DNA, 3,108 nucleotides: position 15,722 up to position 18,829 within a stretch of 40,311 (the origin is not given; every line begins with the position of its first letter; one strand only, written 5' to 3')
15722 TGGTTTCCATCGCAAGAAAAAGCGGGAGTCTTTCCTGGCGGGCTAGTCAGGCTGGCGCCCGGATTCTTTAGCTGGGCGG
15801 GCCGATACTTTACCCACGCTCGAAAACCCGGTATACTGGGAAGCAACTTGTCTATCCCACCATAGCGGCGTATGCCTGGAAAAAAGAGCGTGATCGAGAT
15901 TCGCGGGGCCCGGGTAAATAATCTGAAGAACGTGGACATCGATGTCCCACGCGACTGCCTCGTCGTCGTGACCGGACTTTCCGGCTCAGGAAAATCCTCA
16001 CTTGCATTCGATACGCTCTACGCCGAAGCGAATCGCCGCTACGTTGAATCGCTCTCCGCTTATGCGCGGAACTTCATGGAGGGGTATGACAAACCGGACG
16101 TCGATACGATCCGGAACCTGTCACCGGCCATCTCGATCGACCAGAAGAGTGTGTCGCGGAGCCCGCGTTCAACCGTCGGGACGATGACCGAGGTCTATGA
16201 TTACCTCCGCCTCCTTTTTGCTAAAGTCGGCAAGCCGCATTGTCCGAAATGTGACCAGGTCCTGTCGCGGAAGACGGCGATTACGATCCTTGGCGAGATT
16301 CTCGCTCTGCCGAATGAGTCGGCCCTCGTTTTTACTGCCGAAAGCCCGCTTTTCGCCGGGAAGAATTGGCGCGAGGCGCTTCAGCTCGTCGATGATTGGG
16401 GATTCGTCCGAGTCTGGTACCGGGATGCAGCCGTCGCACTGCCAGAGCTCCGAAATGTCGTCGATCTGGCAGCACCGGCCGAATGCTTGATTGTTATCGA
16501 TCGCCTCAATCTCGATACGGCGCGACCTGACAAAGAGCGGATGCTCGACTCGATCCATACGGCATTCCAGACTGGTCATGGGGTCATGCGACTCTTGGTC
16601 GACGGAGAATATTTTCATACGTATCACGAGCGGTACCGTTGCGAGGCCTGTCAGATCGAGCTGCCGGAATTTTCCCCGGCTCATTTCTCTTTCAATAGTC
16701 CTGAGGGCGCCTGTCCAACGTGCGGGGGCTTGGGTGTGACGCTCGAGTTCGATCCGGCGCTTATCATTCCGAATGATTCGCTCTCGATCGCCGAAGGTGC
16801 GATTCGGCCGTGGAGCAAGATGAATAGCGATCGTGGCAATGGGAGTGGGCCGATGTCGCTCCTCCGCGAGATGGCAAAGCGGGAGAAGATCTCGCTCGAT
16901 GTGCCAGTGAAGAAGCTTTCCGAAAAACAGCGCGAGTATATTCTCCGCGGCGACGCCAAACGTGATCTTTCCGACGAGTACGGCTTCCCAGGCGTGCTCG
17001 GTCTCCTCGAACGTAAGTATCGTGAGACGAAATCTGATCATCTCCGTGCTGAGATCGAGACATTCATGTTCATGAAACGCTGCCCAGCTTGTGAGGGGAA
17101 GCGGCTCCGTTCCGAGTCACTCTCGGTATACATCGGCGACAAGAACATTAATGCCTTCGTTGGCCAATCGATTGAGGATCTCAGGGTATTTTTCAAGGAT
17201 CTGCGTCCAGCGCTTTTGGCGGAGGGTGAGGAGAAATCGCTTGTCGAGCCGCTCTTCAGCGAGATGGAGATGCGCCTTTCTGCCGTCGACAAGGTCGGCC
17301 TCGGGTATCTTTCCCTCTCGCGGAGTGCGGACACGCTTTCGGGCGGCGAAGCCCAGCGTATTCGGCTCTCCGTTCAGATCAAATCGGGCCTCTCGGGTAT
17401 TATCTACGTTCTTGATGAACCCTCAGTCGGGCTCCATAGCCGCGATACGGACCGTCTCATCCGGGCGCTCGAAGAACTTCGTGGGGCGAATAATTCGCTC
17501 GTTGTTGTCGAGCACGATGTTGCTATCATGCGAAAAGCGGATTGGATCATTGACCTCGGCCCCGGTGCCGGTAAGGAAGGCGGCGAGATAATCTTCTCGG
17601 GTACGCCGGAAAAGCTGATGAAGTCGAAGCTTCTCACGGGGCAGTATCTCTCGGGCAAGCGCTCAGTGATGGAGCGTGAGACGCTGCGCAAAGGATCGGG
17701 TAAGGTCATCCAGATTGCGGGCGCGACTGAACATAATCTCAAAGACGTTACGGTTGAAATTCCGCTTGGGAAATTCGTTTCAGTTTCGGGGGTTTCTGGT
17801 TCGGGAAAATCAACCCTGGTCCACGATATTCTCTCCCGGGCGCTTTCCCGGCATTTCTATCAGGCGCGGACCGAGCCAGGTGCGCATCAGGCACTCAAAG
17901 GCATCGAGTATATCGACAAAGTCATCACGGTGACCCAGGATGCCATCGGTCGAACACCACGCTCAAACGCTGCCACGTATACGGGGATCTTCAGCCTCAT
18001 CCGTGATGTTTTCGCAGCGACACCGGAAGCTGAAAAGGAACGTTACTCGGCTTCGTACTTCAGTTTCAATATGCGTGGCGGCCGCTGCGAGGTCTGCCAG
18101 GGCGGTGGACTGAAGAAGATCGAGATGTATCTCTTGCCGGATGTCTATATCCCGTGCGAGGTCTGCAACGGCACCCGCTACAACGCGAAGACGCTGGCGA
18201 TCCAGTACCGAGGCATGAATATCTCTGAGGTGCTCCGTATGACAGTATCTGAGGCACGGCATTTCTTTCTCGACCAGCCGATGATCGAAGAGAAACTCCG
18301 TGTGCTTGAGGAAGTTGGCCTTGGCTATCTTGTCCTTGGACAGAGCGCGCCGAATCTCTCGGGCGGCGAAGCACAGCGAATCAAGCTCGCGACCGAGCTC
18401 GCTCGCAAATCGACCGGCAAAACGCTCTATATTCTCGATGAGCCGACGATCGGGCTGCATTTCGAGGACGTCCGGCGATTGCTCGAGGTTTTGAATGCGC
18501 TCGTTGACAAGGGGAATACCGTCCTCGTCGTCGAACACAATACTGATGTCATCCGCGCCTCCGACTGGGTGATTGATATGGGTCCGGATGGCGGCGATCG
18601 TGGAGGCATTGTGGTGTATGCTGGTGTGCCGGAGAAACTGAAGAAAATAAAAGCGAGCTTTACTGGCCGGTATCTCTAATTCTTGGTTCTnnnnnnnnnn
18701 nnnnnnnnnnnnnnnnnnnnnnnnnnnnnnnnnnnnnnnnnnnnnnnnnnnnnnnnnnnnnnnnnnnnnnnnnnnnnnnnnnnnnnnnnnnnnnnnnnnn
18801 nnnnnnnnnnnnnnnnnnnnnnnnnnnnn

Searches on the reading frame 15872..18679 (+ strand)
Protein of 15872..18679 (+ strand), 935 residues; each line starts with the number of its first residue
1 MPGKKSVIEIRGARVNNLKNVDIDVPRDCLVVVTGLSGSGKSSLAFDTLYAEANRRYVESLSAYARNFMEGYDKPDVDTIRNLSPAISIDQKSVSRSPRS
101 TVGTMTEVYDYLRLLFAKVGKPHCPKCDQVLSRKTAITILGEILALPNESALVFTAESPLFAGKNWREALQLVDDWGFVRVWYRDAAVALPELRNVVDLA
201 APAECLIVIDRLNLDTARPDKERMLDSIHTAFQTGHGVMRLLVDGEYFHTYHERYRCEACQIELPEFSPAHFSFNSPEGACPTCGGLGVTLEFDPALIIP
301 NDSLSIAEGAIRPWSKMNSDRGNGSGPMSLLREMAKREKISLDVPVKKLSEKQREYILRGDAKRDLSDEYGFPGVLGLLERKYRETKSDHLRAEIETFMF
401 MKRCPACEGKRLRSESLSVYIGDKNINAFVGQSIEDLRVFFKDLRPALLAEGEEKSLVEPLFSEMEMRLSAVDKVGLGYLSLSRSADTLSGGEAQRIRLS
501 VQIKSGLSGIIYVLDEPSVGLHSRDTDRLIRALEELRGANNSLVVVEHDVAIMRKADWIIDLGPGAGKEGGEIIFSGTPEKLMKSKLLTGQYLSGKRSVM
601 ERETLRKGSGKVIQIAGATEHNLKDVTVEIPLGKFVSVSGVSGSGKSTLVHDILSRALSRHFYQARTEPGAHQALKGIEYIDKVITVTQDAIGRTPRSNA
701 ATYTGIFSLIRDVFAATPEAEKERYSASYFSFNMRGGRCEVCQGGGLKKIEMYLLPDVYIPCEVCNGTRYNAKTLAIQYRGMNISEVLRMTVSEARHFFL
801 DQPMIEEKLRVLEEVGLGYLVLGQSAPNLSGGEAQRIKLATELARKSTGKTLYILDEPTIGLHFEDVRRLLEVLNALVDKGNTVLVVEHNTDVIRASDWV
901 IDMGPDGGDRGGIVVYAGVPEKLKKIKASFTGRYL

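Call 7: search_protein_families(library=pfam, proteins=[window:15872-18679:+])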
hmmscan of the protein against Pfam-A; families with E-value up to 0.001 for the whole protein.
window:15872-18679:+ (935 aa): 18 families
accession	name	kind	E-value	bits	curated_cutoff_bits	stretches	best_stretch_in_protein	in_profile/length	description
PF17755.6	UvrA_DNA-bind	-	1.8e-23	83.4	23.2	1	294-396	1-109/110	UvrA DNA-binding domain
PF00005.33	ABC_tran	-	7e-18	66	25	1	810-859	87-136/137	ABC transporter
PF02463.25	SMC_N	-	6e-11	42.6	40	1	622-901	12-209/220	RecF/RecN/SMC N terminal domain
PF13191.12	AAA_16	-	2.8e-10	41.4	32.6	0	633-678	24-64/167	AAA ATPase domain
PF13304.12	AAA_21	-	1.7e-09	38.7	27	1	825-887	234-296/304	AAA domain, putative AbiEii toxin, Type IV TA system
PF17760.6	UvrA_inter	-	3.9e-08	33.6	23.3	1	137-241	4-105/109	UvrA interaction domain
PF13555.12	AAA_29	-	3.2e-07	30.4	27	0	623-650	12-39/61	P-loop containing region of AAA domain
PF20703.3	nSTAND1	-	6.5e-06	26.5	27.1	0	27-54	32-59/379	Novel STAND NTPase 1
PF20720.3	nSTAND3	-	6.3e-05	23.1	27.2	0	634-696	18-79/155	Novel STAND NTPase 3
PF03193.22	RsgA_GTPase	-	6.6e-05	23.2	30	0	606-657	80-131/174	RsgA GTPase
PF13671.12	AAA_33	-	9.7e-05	23.1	27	0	638-655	4-21/143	AAA domain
PF17650.6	RACo_linker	-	0.00015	22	26.2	0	511-558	16-63/86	RACo linker region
PF13238.12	AAA_18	-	0.00032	21.6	29.4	0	31-67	1-34/128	AAA domain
PF25199.1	nSTAND_NTPase5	-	0.00033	21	34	0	634-658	42-66/145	Novel STAND NTPase 5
PF13401.12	AAA_22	-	0.0006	20.6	27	0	634-660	6-32/130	AAA domain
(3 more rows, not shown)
